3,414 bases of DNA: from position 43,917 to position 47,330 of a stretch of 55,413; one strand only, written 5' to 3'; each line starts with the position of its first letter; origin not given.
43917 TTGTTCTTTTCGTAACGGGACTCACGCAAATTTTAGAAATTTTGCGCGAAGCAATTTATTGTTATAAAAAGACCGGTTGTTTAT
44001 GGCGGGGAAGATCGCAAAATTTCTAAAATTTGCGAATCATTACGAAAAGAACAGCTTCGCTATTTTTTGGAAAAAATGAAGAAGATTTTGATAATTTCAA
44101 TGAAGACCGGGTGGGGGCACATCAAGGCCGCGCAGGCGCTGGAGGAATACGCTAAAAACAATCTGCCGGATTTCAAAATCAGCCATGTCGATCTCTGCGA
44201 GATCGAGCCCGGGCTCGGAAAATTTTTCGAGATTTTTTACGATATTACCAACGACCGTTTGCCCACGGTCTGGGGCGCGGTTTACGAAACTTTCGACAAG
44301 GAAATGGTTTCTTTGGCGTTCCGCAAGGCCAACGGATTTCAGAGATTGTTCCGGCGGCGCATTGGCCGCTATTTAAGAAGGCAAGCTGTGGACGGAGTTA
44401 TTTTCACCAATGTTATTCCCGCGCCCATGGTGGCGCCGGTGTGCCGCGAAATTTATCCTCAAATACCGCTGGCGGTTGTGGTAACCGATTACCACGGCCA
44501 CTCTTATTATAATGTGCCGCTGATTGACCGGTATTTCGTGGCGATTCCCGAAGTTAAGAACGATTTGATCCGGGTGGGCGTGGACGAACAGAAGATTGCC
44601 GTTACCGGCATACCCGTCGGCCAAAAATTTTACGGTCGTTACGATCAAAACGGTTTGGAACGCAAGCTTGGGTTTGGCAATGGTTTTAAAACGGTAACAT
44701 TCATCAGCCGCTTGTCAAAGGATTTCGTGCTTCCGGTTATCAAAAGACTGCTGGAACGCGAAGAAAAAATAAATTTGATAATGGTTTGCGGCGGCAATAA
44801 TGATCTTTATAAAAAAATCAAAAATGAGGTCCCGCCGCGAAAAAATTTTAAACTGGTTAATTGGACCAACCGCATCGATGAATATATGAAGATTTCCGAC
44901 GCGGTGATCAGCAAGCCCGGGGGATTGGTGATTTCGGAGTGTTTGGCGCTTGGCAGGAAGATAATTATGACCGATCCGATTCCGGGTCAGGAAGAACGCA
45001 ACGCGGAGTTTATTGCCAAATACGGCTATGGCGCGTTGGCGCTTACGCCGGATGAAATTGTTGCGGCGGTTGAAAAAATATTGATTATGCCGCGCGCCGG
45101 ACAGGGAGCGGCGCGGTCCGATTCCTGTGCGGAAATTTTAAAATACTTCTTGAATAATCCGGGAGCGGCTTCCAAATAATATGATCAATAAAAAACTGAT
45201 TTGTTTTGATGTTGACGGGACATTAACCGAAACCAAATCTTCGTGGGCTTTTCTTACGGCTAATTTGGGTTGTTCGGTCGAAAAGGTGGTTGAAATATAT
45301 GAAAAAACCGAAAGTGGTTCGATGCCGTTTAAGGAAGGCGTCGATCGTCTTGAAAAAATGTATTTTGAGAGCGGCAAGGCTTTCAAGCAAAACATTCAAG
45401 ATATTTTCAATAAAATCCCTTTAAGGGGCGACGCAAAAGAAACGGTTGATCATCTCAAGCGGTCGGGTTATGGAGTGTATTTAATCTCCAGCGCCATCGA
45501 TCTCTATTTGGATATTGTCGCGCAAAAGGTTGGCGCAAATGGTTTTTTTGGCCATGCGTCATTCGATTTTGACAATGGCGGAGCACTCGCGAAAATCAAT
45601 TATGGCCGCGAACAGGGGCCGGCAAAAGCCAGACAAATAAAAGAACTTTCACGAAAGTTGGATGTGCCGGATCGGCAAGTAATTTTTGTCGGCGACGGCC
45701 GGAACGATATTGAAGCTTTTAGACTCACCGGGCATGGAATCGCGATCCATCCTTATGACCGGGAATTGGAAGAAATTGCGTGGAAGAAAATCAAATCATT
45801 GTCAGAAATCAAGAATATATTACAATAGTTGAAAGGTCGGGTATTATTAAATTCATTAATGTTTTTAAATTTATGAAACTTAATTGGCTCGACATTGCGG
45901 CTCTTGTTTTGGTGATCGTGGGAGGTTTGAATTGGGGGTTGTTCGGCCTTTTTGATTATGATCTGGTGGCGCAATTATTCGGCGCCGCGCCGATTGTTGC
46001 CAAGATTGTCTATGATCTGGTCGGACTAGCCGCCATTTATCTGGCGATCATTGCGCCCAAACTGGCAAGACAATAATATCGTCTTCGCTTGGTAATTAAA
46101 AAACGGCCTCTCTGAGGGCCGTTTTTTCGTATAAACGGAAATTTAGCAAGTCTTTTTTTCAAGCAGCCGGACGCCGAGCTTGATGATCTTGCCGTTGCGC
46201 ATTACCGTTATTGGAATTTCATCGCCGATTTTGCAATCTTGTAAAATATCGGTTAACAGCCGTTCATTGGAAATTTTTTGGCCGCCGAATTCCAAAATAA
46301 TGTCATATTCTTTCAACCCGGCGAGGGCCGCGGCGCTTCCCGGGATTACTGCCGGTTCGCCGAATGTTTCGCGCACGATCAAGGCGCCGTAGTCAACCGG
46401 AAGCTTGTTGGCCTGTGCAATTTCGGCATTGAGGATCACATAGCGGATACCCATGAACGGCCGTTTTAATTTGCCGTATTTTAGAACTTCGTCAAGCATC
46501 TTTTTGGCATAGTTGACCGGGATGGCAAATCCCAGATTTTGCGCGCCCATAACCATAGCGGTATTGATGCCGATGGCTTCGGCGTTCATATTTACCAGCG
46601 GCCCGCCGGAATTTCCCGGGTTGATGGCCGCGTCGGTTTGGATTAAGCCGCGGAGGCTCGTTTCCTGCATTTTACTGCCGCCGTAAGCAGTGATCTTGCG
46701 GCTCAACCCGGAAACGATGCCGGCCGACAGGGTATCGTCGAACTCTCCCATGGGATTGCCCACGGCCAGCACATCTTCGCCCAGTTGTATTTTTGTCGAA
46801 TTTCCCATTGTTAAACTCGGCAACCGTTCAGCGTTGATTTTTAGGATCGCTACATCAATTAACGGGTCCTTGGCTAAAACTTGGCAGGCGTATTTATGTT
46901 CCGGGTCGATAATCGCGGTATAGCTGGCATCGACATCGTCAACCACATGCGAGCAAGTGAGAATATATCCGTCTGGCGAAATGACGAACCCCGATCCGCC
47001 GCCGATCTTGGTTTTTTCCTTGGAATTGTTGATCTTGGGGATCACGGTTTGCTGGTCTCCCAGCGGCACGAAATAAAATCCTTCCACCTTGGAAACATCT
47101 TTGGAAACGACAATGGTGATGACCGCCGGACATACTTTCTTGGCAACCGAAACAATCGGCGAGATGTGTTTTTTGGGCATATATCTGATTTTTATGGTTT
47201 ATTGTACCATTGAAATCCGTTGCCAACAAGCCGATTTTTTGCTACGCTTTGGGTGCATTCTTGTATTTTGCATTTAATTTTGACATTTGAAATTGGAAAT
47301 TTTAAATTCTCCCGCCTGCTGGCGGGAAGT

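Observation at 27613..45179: Lipid-synthesis cluster with no ACP, KAS, FabD or AcpS: candidate CoA-based fatty-acid and membrane-lipid pathway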

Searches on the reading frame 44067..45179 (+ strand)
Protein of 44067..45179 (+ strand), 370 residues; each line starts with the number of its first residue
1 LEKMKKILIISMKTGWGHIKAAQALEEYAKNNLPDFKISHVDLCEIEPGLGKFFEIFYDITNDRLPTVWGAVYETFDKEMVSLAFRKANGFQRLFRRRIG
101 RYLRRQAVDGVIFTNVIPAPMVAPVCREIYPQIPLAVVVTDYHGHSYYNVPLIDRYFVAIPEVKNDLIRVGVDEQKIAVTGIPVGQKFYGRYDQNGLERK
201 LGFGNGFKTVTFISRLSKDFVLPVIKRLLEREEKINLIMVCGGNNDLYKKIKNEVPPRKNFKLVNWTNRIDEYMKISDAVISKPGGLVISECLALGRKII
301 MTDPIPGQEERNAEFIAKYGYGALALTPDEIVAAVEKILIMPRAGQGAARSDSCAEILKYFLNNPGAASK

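Call 4: search_protein_families(library=pfam, proteins=[window:44067-45179:+], max_evalue=0.01)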
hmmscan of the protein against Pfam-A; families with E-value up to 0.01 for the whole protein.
window:44067-45179:+ (370 aa): 5 families
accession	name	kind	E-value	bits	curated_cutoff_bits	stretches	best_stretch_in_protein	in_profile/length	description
PF06925.17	MGDG_synth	-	7.5e-19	68.9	25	1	18-184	1-169/169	Monogalactosyldiacylglycerol (MGDG) synthase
PF00534.26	Glycos_transf_1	-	8.3e-10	38.9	26.4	1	198-341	6-158/172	Glycosyl transferases group 1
PF04101.22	Glyco_tran_28_C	-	2.9e-08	34.4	22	1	224-339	21-141/166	Glycosyltransferase family 28 C-terminal domain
PF13692.12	Glyco_trans_1_4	-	0.00011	22.9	27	1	208-338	2-139/142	Glycosyl transferases group 1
PF02350.25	Epimerase_2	-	0.0057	16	30.6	0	156-339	126-317/347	UDP-N-acetylglucosamine 2-epimerase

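Call 21: search_protein_families(library=ncbifam, proteins=[window:44067-45179:+], max_evalue=0.001)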
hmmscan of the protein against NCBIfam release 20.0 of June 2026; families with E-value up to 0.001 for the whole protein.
window:44067-45179:+ (370 aa): 5 families
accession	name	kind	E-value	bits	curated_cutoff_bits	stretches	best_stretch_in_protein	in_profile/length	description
NF010135.0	PRK13609.1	equivalog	1.3e-46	159.2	500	1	1-339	1-336/388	diglucosyl diacylglycerol synthase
NF010134.0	PRK13608.1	equivalog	3e-45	154.9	557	1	2-338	3-335/391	diglucosyl diacylglycerol synthase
TIGR01133.1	murG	equivalog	9.5e-08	31.4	250.25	1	221-326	202-307/353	undecaprenyldiphospho-muramoylpentapeptide beta-N-acetylglucosaminyltransferase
TIGR00661.1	MJ1255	subfamily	7.6e-07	28.7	195.9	1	226-325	201-297/321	MJ1255/VC2487 family glycosyltransferase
TIGR03590.1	PseG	equivalog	0.00036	20.2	153.55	1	220-292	186-258/280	UDP-2,4-diacetamido-2,4,6-trideoxy-beta-L-altropyranose hydrolase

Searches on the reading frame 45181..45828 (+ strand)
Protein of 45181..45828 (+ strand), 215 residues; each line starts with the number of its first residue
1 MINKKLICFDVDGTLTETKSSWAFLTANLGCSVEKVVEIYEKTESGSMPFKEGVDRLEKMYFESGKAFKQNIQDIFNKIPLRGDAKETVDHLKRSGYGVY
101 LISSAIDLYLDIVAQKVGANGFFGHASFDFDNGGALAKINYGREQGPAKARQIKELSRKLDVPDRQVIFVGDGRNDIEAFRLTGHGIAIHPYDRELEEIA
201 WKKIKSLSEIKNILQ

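Call 4: search_protein_families(library=pfam, proteins=[window:45181-45828:+], max_evalue=0.01)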
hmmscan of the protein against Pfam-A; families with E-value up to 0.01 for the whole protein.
window:45181-45828:+ (215 aa): 6 families
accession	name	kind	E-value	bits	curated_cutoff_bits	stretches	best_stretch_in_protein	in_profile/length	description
PF00702.32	Hydrolase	-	5e-17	63.3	26.4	1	5-181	2-188/191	haloacid dehalogenase-like hydrolase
PF12710.13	HAD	-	6.8e-16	59.7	27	1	8-181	2-189/189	haloacid dehalogenase-like hydrolase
PF08282.18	Hydrolase_3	-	3.4e-10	40.5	20.9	1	146-205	185-244/255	haloacid dehalogenase-like hydrolase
PF13419.12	HAD_2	-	8.6e-09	36.2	23.8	1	7-179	1-167/178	Haloacid dehalogenase-like hydrolase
PF06888.18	Put_Phosphatase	-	3.8e-06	26.9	27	1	6-179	2-184/234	Putative Phosphatase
PF05116.19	S6PP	-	0.0004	20.5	20.3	1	149-201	166-218/247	Sucrose-6F-phosphate phosphohydrolase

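Call 64: search_protein_families(library=ncbifam, proteins=[window:45181-45828:+], max_evalue=0.001)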
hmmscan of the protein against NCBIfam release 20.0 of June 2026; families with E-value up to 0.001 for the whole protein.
window:45181-45828:+ (215 aa): 22 families
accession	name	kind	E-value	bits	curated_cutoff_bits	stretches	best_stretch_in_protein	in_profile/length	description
TIGR01491.1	HAD-SF-IB-PSPlk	hypoth_equivalog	6.1e-27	94.6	151.9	1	5-194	5-193/201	phosphoserine phosphatase-like hydrolase, archaeal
TIGR01488.1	HAD-SF-IB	subfamily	1.1e-23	84.1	45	1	6-182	1-176/177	HAD-IB family phosphatase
TIGR00338.1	serB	equivalog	3.4e-19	69.3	144.15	1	3-192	13-196/219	phosphoserine phosphatase SerB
TIGR01490.1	HAD-SF-IB-hyp1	subfamily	3.3e-15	56.8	98.3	1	7-191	2-198/202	HAD-IB family hydrolase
TIGR01489.1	DKMTPPase-SF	subfamily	4.9e-14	52.9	81.55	1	6-184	3-182/188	MtnX-like HAD-IB family phosphatase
TIGR00099.1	Cof-subfamily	subfamily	3.4e-11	43.2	137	1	146-205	186-245/256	Cof-type HAD-IIB family hydrolase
NF008350.0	PRK11133.1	equivalog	3.4e-11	42.9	413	1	6-191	112-291/324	phosphoserine phosphatase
TIGR01487.1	Pglycolate_arch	equivalog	6.4e-10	39.2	122.75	1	148-200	147-199/215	phosphoglycolate phosphatase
NF045966.1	YcsE_rel_Pase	equivalog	8.1e-10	38.6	220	1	146-205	189-248/265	YcsE-related riboflavin metabolism phosphatase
NF002245.0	PRK01158.1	equivalog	1.9e-09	37.2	198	1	148-200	157-209/233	phosphoglycolate phosphatase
TIGR01482.1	SPP-subfamily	subfamily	9.6e-08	31.8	107.15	1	145-200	146-201/225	sucrose-phosphate phosphatase subfamily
TIGR01484.1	HAD-SF-IIB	subfamily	3.6e-07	30.5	41.8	1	148-188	180-220/221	HAD-IIB family hydrolase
NF009695.0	PRK13222.1-2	equivalog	3.9e-07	29.8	225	0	80-186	94-189/226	phosphoglycolate phosphatase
NF007103.0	PRK09552.1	equivalog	5e-07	29.6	292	1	4-212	3-210/220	2-hydroxy-3-keto-5-methylthiopentenyl-1-phosphate phosphatase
NF010109.0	PRK13582.1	equivalog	6.4e-06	26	133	1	70-212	58-193/205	bifunctional phosphoserine phosphatase/homoserine phosphotransferase ThrH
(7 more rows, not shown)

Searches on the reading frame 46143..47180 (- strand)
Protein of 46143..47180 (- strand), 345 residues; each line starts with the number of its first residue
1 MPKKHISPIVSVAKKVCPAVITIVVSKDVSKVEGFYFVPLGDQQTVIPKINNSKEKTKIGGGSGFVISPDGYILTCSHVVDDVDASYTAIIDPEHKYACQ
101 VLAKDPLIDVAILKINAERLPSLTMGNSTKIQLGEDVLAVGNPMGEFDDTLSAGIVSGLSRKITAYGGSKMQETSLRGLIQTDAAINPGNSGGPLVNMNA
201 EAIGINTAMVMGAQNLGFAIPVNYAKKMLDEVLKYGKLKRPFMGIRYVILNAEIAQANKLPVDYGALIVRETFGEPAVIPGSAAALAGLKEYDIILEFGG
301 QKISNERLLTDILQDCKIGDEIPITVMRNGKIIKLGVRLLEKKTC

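Call 8: search_protein_families(library=pfam, proteins=[window:46143-47180:-], max_evalue=0.001)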
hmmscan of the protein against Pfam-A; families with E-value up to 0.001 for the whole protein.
window:46143-47180:- (345 aa): 5 families
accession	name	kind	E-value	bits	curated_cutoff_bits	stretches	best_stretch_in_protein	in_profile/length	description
PF13365.12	Trypsin_2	-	1.4e-32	113.8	27.6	1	62-205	1-144/144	Trypsin-like peptidase domain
PF00089.32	Trypsin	-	2e-15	57.7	20.6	1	63-227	28-218/220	Trypsin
PF13180.12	PDZ_2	-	7.6e-10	39.4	27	1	244-338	4-79/80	PDZ domain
PF17820.7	PDZ_6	-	5.5e-05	23.3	27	1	277-305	4-32/54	PDZ domain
PF10459.15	Peptidase_S46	-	0.00072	18.8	22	0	180-206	624-650/698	Peptidase S46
